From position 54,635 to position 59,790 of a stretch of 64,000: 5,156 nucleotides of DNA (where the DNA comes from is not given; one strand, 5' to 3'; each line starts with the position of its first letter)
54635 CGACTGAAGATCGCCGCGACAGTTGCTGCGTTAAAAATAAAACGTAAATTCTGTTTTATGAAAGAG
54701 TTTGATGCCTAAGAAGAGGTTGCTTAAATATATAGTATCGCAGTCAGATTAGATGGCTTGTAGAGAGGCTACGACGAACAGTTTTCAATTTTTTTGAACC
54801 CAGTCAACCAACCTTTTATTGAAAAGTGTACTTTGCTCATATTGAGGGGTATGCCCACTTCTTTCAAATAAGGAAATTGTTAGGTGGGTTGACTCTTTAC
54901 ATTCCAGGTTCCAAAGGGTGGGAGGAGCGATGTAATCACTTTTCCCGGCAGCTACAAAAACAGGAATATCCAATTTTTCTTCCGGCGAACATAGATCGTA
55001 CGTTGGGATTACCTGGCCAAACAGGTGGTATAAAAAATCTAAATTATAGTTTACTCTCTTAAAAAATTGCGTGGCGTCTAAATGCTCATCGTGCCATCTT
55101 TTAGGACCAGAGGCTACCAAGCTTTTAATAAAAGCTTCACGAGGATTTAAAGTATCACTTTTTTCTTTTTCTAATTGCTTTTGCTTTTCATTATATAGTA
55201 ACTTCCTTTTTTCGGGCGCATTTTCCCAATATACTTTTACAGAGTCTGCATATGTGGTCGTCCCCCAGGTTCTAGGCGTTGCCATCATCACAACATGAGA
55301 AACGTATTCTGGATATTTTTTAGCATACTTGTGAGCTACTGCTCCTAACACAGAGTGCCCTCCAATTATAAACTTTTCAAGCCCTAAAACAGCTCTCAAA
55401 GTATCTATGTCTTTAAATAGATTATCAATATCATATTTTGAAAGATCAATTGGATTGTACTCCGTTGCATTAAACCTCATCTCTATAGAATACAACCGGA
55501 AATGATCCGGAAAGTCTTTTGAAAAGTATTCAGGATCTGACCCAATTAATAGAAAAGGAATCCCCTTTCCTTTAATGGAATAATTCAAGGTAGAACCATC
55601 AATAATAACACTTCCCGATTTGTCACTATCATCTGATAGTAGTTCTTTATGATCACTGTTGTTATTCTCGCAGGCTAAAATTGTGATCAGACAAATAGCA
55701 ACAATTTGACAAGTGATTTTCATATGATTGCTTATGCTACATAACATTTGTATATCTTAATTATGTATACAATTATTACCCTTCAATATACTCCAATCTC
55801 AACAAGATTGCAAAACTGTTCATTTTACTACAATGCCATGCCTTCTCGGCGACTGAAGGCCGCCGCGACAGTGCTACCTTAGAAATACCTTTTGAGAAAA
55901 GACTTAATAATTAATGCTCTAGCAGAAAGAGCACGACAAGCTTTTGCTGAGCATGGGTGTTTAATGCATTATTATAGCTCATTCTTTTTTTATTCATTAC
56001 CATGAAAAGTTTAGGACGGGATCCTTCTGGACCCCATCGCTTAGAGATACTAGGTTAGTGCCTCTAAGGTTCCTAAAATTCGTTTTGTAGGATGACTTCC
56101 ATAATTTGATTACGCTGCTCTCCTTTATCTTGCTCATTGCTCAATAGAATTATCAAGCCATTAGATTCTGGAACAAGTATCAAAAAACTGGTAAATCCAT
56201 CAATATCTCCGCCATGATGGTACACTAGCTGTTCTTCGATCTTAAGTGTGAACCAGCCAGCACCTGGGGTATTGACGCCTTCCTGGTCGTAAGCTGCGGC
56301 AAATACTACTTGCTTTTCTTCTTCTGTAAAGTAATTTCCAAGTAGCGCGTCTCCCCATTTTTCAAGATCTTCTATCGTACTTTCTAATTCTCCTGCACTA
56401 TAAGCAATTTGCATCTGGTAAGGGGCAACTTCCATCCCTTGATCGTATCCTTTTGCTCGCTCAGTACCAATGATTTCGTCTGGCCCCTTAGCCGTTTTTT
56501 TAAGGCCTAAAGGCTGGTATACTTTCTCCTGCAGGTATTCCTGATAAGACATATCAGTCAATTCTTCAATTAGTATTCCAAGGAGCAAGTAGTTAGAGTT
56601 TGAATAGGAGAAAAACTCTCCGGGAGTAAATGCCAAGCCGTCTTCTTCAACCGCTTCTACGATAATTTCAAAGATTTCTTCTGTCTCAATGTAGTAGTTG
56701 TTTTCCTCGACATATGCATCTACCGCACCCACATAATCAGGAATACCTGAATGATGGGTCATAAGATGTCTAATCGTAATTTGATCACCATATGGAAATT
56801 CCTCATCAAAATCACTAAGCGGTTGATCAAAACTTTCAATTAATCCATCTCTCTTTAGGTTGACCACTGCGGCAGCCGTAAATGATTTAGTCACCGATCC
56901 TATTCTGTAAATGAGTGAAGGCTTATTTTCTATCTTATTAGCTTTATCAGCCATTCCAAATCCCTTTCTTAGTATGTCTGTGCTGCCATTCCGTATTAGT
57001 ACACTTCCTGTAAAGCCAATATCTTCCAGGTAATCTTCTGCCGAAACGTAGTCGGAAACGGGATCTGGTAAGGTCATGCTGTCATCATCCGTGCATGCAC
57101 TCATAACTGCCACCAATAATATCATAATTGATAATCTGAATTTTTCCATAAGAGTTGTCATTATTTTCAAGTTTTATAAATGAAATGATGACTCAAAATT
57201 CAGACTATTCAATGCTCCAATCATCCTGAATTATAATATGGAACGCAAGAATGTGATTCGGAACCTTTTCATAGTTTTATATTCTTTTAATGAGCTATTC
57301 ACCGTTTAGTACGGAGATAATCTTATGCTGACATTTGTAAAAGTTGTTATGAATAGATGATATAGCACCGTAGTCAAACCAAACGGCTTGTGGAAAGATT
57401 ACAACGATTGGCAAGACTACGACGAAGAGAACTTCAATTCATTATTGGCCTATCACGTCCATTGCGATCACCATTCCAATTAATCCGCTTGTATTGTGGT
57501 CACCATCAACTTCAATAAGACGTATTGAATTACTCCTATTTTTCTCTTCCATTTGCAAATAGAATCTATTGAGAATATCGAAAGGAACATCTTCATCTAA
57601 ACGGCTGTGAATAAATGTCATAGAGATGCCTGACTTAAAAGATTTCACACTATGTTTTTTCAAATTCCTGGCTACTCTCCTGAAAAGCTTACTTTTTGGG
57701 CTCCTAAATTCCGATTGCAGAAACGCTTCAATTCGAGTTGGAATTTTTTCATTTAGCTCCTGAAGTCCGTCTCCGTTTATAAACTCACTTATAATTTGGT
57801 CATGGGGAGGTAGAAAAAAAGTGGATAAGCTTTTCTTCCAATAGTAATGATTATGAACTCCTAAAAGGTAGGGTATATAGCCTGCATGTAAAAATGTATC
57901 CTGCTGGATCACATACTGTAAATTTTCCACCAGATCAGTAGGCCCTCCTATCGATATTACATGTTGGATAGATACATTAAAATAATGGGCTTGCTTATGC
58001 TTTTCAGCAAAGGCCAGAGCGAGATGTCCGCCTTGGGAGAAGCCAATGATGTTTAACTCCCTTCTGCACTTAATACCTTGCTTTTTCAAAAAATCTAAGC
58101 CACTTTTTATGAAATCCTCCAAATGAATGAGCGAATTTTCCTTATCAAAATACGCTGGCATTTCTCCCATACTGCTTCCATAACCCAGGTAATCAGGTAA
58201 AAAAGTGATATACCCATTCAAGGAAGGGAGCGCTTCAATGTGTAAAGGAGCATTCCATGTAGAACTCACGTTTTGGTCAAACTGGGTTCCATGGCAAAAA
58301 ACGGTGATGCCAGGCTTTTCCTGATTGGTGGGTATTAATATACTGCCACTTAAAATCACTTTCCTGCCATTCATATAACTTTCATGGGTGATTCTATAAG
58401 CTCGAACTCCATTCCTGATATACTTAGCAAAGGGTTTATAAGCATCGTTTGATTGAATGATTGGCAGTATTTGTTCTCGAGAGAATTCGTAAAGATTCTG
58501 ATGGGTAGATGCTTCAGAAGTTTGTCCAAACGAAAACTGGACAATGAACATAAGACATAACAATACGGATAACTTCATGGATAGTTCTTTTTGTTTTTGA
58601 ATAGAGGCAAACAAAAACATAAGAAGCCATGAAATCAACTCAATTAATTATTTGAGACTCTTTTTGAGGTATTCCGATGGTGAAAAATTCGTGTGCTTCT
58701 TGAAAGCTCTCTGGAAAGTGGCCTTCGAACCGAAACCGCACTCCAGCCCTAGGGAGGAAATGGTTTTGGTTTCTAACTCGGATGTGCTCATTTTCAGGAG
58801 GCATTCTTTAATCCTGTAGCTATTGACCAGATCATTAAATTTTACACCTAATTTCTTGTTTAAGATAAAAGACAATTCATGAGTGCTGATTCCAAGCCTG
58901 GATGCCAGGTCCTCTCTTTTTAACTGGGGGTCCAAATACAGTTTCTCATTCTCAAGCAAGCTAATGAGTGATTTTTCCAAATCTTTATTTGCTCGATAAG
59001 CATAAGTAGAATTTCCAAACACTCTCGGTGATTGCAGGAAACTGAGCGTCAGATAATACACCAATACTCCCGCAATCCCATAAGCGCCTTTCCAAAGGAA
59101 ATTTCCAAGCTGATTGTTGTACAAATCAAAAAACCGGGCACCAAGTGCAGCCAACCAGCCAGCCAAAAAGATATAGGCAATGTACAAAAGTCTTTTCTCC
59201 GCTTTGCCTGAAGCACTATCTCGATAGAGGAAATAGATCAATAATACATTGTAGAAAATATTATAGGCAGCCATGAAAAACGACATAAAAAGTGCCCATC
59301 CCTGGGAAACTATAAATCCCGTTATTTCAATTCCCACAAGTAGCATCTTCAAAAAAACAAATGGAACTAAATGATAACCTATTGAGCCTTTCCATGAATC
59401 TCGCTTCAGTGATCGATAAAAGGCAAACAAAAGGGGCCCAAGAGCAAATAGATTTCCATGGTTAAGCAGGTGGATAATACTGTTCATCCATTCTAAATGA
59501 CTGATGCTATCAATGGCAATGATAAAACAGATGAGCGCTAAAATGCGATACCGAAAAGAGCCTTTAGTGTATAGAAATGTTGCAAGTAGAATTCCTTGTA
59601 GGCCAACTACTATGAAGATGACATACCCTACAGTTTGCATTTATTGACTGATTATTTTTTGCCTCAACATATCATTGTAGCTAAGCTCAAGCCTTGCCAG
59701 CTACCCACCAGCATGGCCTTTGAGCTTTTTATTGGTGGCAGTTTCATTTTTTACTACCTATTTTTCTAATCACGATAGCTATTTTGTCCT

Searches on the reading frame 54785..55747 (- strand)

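Call 25: search_protein_families(library=pfam, proteins=[window:54785-55747:-], max_evalue=0.001)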
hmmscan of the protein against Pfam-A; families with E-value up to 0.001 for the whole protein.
window:54785-55747:- (320 aa): 1 family
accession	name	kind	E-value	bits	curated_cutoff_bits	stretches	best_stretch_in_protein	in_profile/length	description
PF00561.26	Abhydrolase_1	-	1.8e-13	51.1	25.8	1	77-304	21-243/245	alpha/beta hydrolase fold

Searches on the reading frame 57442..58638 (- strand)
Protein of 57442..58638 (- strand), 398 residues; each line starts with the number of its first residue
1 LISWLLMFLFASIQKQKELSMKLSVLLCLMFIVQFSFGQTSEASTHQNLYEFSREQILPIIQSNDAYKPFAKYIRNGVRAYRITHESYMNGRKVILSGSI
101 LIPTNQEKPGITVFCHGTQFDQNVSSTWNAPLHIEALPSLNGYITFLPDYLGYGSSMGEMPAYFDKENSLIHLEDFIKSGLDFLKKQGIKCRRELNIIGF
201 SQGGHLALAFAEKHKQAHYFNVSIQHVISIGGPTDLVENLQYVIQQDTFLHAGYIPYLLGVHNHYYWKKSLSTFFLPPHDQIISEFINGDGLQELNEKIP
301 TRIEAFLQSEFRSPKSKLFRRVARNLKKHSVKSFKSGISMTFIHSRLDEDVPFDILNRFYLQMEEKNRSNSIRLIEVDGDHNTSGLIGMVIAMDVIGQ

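Call 5: search_protein_families(library=pfam, proteins=[window:57442-58638:-], max_evalue=0.1)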
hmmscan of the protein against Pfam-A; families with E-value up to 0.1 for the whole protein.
window:57442-58638:- (398 aa): 12 families
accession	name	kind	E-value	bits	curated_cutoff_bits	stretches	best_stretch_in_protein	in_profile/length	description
PF00561.26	Abhydrolase_1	-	1.2e-07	32.1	25.8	1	136-244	19-117/245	alpha/beta hydrolase fold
PF02089.21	Palm_thioest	-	4.6e-07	30.2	26.8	1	148-243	29-119/254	Palmitoyl protein thioesterase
PF12697.13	Abhydrolase_6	-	1.8e-05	26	26.3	1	113-224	2-85/217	Alpha/beta hydrolase family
PF00326.27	Peptidase_S9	-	0.00036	20.5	22.6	1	141-224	13-93/213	Prolyl oligopeptidase family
PF20434.5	BD-FAE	-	0.0012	18.9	26.8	1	177-239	70-148/215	BD-FAE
PF03959.19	FSH1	-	0.0037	17.4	21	1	165-233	74-143/211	Serine hydrolase (FSH1)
PF07224.18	Chlorophyllase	-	0.0084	15.4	26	1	100-229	33-149/301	Chlorophyllase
PF00756.26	Esterase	-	0.017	15.3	22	0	172-217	93-139/251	Putative esterase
PF01738.24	DLH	-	0.017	15.2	21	1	140-216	39-120/217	Dienelactone hydrolase family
PF03583.20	LIP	-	0.02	14.7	23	1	140-265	24-140/286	Secretory lipase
PF12146.15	Hydrolase_4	-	0.026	14.2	27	1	140-216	29-99/239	Serine aminopeptidase, S33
PF02230.22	Abhydrolase_2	-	0.036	14.3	23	1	185-216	98-128/217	Phospholipase/Carboxylesterase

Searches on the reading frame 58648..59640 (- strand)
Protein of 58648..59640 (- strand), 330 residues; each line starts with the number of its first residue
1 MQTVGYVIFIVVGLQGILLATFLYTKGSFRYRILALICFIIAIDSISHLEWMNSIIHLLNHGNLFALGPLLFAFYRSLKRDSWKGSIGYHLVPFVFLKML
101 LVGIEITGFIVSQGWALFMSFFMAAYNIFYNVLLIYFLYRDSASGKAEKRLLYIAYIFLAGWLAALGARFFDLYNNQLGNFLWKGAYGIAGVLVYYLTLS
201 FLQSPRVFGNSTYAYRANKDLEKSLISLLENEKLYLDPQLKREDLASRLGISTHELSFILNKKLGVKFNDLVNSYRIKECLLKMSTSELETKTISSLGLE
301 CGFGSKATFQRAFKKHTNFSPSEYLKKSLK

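Call 5: search_protein_families(library=pfam, proteins=[window:58648-59640:-], max_evalue=0.1)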
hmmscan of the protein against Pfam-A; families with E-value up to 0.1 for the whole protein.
window:58648-59640:- (330 aa): 2 families
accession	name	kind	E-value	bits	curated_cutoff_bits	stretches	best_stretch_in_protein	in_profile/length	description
PF12833.13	HTH_18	-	1e-13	51.8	33.6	1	245-326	1-79/80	Helix-turn-helix domain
PF00165.29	HTH_AraC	-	9.1e-09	35.7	26.6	1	291-326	8-42/42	Bacterial regulatory helix-turn-helix proteins, AraC family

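Call 54: find_homologous_proteins(query=window:58648-59640:-)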
Query window:58648-59640:- (330 aa): 44 proteins with E <= 0.001 among 2952 candidates.
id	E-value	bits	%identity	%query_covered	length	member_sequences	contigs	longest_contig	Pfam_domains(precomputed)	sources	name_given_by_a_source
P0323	2.6e-201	686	95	100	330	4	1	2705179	PF12833.14,PF00165.30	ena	-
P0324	2.3e-167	575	81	100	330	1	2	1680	PF12833.14,PF00165.30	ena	-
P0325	3.2e-134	466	62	100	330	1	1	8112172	PF12833.14,PF00165.30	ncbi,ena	-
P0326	1.2e-116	408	58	98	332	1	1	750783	PF12833.14,PF00165.30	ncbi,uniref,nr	ncbi:helix-turn-helix domain-containing protein [Fulvivirgaceae bacterium BMA10]|uniref:Helix-turn-h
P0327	9.6e-111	388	57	98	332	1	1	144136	PF12833.14,PF00165.30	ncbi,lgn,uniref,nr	ncbi:AraC family transcriptional regulator [Winogradskyella sp.]|uniref:helix-turn-helix domain-cont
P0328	5.3e-70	255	41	97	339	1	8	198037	PF12833.14,PF00165.30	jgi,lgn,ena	-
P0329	8.1e-64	234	39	97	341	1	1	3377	PF12833.14,PF00165.30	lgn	-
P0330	5.3e-55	205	39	85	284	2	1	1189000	PF12833.14,PF00165.30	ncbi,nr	ncbi:helix-turn-helix domain-containing protein [Flagellimonas nanhaiensis]|nr:helix-turn-helix doma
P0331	9.6e-19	86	46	33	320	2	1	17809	PF12833.14,PF00165.30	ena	-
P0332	1.3e-17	83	47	33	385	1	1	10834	PF12833.14,PF00165.30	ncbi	ncbi:MAG: AraC family transcriptional regulator [Bacteroidota bacterium]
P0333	2.3e-17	82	44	30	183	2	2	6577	PF12833.14,PF00165.30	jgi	jgi:AraC-like DNA-binding protein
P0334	3.9e-17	81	45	34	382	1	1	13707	PF12833.14,PF00165.30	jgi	jgi:AraC-like DNA-binding protein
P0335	1.7e-16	79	39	38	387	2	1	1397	PF12833.14,PF00165.30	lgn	-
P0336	1.9e-16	79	43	32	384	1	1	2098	PF12833.14,PF00165.30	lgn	-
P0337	3.4e-16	78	47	31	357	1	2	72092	PF12833.14,PF00165.30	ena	-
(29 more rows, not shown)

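Call 55: find_encoding_contigs(protein=P0323, flank=10000, max_places=4)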
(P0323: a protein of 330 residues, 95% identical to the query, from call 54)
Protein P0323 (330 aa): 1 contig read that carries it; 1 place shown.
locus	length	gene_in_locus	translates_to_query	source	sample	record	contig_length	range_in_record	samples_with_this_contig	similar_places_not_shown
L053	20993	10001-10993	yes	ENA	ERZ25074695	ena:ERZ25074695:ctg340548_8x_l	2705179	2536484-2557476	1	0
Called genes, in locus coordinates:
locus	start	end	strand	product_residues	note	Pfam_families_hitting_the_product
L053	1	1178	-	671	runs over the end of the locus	PF14903:WG_beta_rep (faint), PF03544:TonB_C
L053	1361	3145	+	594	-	PF13428:TPR_14 (faint), PF21033:RMD1-3 (faint), PF13414:TPR_11 (faint), PF13431:TPR_17 (faint), PF12895:ANAPC3 (weak), PF00515:TPR_1 (weak), PF14559:TPR_19 (weak), PF12833:HTH_18, +6 more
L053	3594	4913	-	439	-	PF01609:DDE_Tnp_1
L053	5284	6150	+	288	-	PF00561:Abhydrolase_1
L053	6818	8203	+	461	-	PF11376:DUF3179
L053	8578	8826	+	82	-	-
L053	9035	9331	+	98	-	PF08922:DUF1905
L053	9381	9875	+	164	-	PF05154:TM2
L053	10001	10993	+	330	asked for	PF12833:HTH_18, PF00165:HTH_AraC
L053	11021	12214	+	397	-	PF00561:Abhydrolase_1 (weak), PF02089:Palm_thioest (weak), PF12697:Abhydrolase_6 (weak)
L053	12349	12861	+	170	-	PF01661:Macro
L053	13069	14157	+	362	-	PF00144:Beta-lactamase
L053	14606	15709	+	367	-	PF00211:Guanylate_cyc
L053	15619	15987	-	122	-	-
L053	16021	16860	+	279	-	-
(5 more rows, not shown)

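Call 56: find_encoding_contigs(protein=P0325, flank=10000, max_places=2)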
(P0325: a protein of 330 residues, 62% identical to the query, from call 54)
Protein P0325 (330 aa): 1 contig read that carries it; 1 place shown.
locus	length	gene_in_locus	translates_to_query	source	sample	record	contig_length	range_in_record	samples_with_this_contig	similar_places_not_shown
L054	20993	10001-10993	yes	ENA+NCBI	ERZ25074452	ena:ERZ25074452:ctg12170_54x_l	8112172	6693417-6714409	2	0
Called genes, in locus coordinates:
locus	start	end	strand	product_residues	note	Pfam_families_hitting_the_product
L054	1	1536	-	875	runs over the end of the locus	PF12704:MacB_PCD, PF02687:FtsX, PF12704:MacB_PCD (weak), PF02687:FtsX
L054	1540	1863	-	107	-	PF03551:PadR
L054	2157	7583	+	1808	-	PF21142:A2M_bMG2, PF11974:bMG3, PF01835:MG2, PF17972:bMG5, PF17962:bMG6, PF07703:A2M_BRD, PF00207:A2M, PF17973:bMG10, +1 more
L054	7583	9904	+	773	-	PF00912:Transgly, PF00905:Transpeptidase, PF06832:BiPBP_C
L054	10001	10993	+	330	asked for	PF12833:HTH_18, PF00165:HTH_AraC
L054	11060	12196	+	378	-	PF00561:Abhydrolase_1 (weak), PF02089:Palm_thioest (weak), PF12697:Abhydrolase_6 (weak)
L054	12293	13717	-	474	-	PF04389:Peptidase_M28, PF01546:Peptidase_M20 (weak)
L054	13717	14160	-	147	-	-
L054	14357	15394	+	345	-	PF06580:His_kinase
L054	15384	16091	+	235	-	PF00072:Response_reg, PF04397:LytTR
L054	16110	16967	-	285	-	PF13509:S1_2, PF17783:WHD_CvfB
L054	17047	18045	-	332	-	PF00535:Glycos_transf_2, PF10111:Glyco_tranf_2_2, PF13641:Glyco_tranf_2_3 (weak)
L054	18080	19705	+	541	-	PF00005:ABC_tran, PF02463:SMC_N (faint), PF13304:AAA_21 (faint), PF12848:ABC_tran_Xtn, PF00005:ABC_tran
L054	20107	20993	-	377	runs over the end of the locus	PF03576:Peptidase_S58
